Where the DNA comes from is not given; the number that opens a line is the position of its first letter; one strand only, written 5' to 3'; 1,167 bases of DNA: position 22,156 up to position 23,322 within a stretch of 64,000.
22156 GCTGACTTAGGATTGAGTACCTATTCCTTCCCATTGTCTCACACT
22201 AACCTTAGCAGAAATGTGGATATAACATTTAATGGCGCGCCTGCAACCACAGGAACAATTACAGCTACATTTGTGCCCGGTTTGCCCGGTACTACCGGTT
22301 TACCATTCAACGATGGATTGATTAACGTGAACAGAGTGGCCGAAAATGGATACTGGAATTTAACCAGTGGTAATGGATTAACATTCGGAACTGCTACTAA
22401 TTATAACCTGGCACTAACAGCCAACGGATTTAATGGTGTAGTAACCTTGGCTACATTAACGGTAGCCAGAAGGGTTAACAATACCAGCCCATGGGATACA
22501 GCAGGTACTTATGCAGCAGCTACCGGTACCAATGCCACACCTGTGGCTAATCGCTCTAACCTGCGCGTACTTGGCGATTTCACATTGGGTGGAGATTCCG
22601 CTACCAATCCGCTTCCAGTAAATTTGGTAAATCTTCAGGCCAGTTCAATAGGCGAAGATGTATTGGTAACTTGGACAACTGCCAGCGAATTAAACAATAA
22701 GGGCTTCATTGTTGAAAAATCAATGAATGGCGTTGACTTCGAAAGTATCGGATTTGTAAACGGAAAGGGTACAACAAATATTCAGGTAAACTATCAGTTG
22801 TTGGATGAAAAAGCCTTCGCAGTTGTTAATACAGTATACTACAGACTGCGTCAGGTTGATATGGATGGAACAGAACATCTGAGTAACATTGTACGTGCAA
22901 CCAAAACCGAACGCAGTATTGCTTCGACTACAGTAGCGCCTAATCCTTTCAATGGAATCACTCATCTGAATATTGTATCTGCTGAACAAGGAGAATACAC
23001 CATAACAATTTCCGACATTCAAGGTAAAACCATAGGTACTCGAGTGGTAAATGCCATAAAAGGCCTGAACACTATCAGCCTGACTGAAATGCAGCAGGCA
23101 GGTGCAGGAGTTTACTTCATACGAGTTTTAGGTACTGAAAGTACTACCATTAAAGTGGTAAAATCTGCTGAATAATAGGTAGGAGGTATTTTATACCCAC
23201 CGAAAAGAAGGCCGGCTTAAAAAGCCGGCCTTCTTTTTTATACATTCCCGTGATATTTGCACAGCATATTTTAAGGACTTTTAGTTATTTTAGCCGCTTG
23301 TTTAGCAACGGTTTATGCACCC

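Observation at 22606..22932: Unnamed ~108-aa module starting NPLPV that immediately precedes the T9SS CTD in all four large secreted proteins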

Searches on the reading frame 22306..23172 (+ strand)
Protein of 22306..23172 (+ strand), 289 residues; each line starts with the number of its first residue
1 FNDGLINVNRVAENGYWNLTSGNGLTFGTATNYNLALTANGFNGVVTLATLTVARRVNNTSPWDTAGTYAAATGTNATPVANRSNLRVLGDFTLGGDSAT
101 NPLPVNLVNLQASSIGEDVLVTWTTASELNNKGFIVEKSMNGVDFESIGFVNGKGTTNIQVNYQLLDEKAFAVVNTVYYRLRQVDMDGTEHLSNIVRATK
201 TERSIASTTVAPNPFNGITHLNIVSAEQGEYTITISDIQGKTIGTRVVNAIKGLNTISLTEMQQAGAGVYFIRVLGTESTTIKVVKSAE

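Call 6: search_protein_families(library=pfam, proteins=[window:22306-23172:+], max_evalue=1)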
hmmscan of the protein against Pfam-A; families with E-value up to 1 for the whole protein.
window:22306-23172:+ (289 aa): 3 families
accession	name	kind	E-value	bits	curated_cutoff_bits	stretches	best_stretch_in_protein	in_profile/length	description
PF18962.6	Por_Secre_tail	-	1.3e-07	32.2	27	1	212-283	3-71/75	Secretion system C-terminal sorting domain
PF13535.11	ATP-grasp_4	-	0.0065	16.5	27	1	123-202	44-123/160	ATP-grasp domain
PF15970.11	HicB-like_2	-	0.072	13.7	30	1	169-224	20-75/81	HicB_like antitoxin of bacterial toxin-antitoxin system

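Call 7: search_protein_families(library=ncbifam, proteins=[window:22306-23172:+], max_evalue=1)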
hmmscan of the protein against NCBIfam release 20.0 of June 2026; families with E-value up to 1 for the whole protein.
window:22306-23172:+ (289 aa): 4 families
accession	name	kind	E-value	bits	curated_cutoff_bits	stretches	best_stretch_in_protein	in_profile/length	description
TIGR04183.1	Por_Secre_tail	domain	1.2e-09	38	23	1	210-286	1-71/72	T9SS type A sorting domain-containing protein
NF038113.1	T9SSA_dep_M36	equivalog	7.4e-06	24.4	885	1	199-281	784-862/869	T9SS-dependent M36 family metallopeptidase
NF052323.1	T9SSA_dep_M6i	equivalog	0.0005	18.1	600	1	212-280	962-1032/1043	T9SS-dependent M6-like inactivated metalloprotease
TIGR04203.1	RPT_S_cricet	repeat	0.071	13.3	60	1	223-248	6-31/38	TIGR04203-type repeat-containing surface protein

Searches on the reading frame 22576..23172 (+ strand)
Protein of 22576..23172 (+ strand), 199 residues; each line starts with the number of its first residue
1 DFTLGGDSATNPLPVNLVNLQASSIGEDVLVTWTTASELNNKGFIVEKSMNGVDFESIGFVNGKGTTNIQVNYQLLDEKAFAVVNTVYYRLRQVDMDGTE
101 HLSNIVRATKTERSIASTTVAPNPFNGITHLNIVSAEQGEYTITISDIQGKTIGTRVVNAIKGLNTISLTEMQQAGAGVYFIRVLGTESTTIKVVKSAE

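Call 25: predict_structure(alignment_id=A3)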
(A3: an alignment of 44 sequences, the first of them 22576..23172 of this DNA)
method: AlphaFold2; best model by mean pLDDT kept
length: 199 residues; sequences in the alignment: 44
mean_pLDDT: 92.4   pTM: 0.77
mean pLDDT of the five models: 92.4, 92.0, 92.0, 91.6, 91.1
residues with pLDDT >= 90: 172; 70-90: 14; 50-70: 7; < 50: 6
segments of 3 or more residues with pLDDT < 50: 5-10
pLDDT, mean of each block of 10 residues (from residue 1): 48 81 94 95 98 98 95 96 97 96 97 89 95 94 98 97 94 96 94 95
secondary structure, 60 per line:
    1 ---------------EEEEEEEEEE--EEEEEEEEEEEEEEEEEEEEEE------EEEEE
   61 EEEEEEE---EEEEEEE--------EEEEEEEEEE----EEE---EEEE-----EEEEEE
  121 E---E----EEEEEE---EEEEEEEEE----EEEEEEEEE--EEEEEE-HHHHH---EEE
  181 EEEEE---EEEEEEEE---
elements in order: E16-25 E28-49 E56-67 E71-77 E86-95 E100-102 E106-109 E115-121 E130-135 E139-147 E152-160 E163-168 H170-174 E178-185 E189-196
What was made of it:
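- On T9SS type A CTD (PF18962 / TIGR04183): is the module part of it?: The two-domain AF2 model (pLDDT 92.4) shows two sandwiches joined by about 5 residues (call 25).
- The two-domain AF2 model has pTM 0.77 with only about 5 linker residues (call 25). AF2 shows two independent seven-strand sandwiches (call 25).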

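Call 43: fold_search(model_id=the predicted structure, library=pdb)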
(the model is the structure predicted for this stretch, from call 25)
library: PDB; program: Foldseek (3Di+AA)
matches with E <= 10: 1920; with E <= 0.001: 300
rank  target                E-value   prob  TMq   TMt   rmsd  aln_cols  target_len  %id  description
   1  7q62_B                1.1e-05  1.00  0.35  0.10  15.0       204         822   15  Structure of TEV cleaved A2ML1 dimer (A2ML1-TT dimer) (released 2022-04-20)
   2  1kv3_A                1.3e-05  1.00  0.33  0.12  13.8       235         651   12  HUMAN TISSUE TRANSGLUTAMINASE IN GDP BOUND FORM (released 2002-03-13)
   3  9a3v_A                1.4e-05  1.00  0.30  0.11  14.1       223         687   12  Predicted model of tissue transglutaminase 2 (TG2) in complex with plasma fibronectin type III modules 14 and 15 (FNII (released 2024-02-02)
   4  5x83_D                1.6e-05  1.00  0.31  0.32  17.5       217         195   14  Structure of DCC FN456 domains (released 2017-09-06)
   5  6za2_B                1.8e-05  1.00  0.46  0.13   8.4       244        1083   12  Crystal structure of dimeric latent PorU from Porphyromonas gingivalis (released 2021-09-29)
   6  1pgr_F                2.0e-05  1.00  0.35  0.34  12.7       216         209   12  2:2 COMPLEX OF G-CSF WITH ITS RECEPTOR (released 2000-03-08)
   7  7y6e_B                2.1e-05  1.00  0.44  0.45  10.1       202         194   14  Crystal structure of sDscam FNIII23 domains, isoform Beta2v6 (released 2023-05-24)
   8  8jmw_A                2.1e-05  1.00  0.32  0.14  14.0       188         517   13  Fibril form of serine peptidase Vpr (released 2023-12-06)
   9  6tpu_B                2.2e-05  1.00  0.35  0.36  17.4       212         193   10  Crystal structures of FNIII domain three and four of the human leucocyte common antigen-related protein, LAR (released 2020-05-13)
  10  2jix_B                2.6e-05  1.00  0.37  0.34  12.1       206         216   12  Crystal structure of ABT-007 FAB fragment with the soluble domain of EPO receptor (released 2007-07-10)
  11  1pgr_B                3.1e-05  1.00  0.35  0.34  12.7       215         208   12  2:2 COMPLEX OF G-CSF WITH ITS RECEPTOR (released 2000-03-08)
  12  7q61_A                3.2e-05  1.00  0.33  0.07  15.1       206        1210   15  Structure of TEV conjugated A2ML1 (A2ML1-TC) (released 2022-04-20)
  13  7mrq                  4.1e-05  1.00  0.31  0.22  15.2       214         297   12  Chicken CNTN4 FN1-FN3 domains with T751A, V752A, Y781A, E786A mutations (released 2022-01-05)
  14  7mrk_D                4.8e-05  1.00  0.37  0.26  13.7       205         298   12  Chicken CNTN4 APP complex (released 2022-01-05)
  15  4gh7_B                5.1e-05  1.00  0.35  0.26  12.8       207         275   15  Crystal structure of Anticalin N7A in complex with oncofetal fibronectin fragment Fn7B8 (released 2012-12-26)
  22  6za2_A                6.9e-05  1.00  0.47  0.13   8.5       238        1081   11  Crystal structure of dimeric latent PorU from Porphyromonas gingivalis (released 2021-09-29)
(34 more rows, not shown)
